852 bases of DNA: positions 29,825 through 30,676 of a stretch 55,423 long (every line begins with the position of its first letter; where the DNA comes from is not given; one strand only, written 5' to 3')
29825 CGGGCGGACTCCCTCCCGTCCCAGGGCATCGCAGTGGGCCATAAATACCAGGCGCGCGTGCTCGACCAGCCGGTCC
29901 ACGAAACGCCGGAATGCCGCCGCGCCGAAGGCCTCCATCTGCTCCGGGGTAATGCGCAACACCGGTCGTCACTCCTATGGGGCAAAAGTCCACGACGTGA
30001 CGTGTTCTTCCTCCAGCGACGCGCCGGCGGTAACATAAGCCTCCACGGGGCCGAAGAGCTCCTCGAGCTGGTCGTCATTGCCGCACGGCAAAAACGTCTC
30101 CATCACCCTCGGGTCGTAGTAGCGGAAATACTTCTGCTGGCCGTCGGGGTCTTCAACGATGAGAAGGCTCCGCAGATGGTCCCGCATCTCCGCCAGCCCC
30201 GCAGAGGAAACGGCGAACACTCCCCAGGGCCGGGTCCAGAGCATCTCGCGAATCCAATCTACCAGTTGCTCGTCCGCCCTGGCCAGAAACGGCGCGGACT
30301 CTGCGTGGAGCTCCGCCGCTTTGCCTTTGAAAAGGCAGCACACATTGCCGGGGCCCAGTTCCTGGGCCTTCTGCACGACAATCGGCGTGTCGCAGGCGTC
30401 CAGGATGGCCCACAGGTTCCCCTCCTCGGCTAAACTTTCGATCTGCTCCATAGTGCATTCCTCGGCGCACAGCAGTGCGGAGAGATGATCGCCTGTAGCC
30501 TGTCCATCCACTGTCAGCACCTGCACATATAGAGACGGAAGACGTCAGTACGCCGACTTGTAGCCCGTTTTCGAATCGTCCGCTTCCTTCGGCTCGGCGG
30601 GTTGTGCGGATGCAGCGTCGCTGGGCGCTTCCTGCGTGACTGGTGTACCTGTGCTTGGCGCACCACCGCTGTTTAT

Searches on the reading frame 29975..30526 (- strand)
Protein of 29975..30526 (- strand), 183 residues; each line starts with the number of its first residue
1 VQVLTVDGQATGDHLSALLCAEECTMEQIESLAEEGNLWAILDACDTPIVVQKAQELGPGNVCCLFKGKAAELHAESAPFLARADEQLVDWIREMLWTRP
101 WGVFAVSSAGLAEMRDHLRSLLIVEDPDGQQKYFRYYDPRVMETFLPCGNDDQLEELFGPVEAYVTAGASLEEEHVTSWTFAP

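Call 36: search_protein_families(library=pfam, proteins=[window:29975-30526:-], max_evalue=0.01)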
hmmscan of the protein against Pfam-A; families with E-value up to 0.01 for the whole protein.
window:29975-30526:- (183 aa): 1 family
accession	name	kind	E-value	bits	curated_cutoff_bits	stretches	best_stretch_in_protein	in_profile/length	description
PF13503.11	DUF4123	-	3e-29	102.1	25.8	1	38-155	1-118/119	Domain of unknown function (DUF4123)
